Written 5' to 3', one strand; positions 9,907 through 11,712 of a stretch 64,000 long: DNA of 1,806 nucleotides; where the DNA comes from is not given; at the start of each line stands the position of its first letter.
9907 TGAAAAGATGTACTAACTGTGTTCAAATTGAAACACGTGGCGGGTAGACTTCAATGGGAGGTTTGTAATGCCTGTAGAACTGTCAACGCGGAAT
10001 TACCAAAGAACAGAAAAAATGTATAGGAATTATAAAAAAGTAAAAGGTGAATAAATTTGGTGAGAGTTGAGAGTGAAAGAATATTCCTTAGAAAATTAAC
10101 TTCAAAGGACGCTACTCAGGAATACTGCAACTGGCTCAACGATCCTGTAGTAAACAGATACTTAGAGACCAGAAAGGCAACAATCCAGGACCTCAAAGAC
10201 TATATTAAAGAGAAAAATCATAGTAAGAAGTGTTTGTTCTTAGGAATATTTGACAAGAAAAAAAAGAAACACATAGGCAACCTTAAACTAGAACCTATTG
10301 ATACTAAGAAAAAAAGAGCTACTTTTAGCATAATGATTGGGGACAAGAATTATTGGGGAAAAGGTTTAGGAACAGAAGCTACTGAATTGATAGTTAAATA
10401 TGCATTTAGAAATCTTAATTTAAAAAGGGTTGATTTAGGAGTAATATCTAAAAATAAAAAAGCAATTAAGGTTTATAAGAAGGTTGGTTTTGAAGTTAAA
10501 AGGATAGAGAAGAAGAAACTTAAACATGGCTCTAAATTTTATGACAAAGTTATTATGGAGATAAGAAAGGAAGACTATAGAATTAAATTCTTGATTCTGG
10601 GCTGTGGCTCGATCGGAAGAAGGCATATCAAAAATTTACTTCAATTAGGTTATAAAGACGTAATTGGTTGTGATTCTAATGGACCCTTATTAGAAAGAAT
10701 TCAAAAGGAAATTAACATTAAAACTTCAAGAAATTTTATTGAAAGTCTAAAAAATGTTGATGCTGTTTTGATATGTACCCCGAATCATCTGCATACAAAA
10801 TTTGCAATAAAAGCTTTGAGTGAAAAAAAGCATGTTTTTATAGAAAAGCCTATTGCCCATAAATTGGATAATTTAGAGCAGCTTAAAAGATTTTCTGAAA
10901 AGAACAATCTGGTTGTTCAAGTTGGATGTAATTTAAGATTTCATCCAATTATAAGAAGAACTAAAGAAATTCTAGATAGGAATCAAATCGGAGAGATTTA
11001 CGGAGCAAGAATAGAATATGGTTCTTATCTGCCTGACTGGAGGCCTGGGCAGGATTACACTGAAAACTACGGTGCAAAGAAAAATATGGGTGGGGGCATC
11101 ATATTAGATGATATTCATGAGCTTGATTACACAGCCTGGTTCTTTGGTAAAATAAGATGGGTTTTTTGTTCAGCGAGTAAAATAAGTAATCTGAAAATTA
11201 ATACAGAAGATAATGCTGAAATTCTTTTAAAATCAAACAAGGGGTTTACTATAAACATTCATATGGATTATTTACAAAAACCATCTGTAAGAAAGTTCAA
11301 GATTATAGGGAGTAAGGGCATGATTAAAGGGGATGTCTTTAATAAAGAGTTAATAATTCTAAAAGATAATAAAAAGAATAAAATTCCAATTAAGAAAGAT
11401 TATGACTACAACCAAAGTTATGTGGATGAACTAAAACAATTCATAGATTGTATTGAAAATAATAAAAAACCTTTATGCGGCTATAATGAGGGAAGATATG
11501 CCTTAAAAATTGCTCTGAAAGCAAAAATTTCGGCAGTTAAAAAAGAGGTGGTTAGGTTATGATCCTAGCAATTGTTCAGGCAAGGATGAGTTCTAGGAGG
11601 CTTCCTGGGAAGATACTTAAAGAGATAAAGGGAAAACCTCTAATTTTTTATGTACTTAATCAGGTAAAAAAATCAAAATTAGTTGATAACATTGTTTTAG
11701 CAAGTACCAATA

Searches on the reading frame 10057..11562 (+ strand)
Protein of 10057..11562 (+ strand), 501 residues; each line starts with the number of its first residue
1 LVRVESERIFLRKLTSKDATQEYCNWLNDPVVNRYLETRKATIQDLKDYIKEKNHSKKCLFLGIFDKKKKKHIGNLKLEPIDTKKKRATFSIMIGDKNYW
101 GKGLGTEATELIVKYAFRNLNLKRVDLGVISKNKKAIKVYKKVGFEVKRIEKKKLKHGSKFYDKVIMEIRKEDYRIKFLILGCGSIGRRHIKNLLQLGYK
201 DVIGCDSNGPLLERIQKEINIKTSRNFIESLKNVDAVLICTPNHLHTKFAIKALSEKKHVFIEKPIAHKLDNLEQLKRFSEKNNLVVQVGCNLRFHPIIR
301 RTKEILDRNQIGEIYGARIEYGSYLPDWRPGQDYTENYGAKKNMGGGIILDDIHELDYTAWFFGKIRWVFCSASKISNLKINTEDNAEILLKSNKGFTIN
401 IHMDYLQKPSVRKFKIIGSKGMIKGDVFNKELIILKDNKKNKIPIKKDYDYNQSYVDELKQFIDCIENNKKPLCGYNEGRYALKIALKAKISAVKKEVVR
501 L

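Call 60: search_protein_families(library=pfam, proteins=[window:10057-11562:+])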
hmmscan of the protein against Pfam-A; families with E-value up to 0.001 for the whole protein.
window:10057-11562:+ (501 aa): 12 families
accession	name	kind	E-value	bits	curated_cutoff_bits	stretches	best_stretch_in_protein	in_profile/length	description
PF13302.13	Acetyltransf_3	-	3.7e-23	83.2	25.4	1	8-146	1-138/138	Acetyltransferase (GNAT) domain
PF01408.29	GFO_IDH_MocA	-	2.5e-21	77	24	1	176-290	1-119/120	Oxidoreductase family, NAD-binding Rossmann fold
PF22725.1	GFO_IDH_MocA_C3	-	2.1e-18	66.9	27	1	299-423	1-123/124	GFO/IDH/MocA C-terminal domain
PF13420.13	Acetyltransf_4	-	7.7e-17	62.2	24.3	1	11-165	1-154/155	Acetyltransferase (GNAT) domain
PF02894.22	GFO_IDH_MocA_C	-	1.8e-13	51.3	22.9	1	303-499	1-216/218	Oxidoreductase family, C-terminal alpha/beta domain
PF00583.31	Acetyltransf_1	-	2.6e-11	44.3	20.7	1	37-145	18-116/116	Acetyltransferase (GNAT) family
PF13523.12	Acetyltransf_8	-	1e-07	32.1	27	1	24-148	10-140/145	Acetyltransferase (GNAT) domain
PF03807.23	F420_oxidored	-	3e-05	25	21.6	1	179-258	3-85/94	NADP oxidoreductase coenzyme F420-dependent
PF02826.25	2-Hacid_dh_C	-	0.00025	20.9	25.1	1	176-253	37-111/178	D-isomer specific 2-hydroxyacid dehydrogenase, NAD binding domain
PF02254.24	TrkA_N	-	0.00049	20.8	23.8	0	178-259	1-88/116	TrkA-N domain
PF13508.13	Acetyltransf_7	-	0.00075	20.3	27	0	73-147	15-84/84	Acetyltransferase (GNAT) domain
PF13673.13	Acetyltransf_10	-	0.00078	19.9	23.6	0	54-161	26-121/128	Acetyltransferase (GNAT) domain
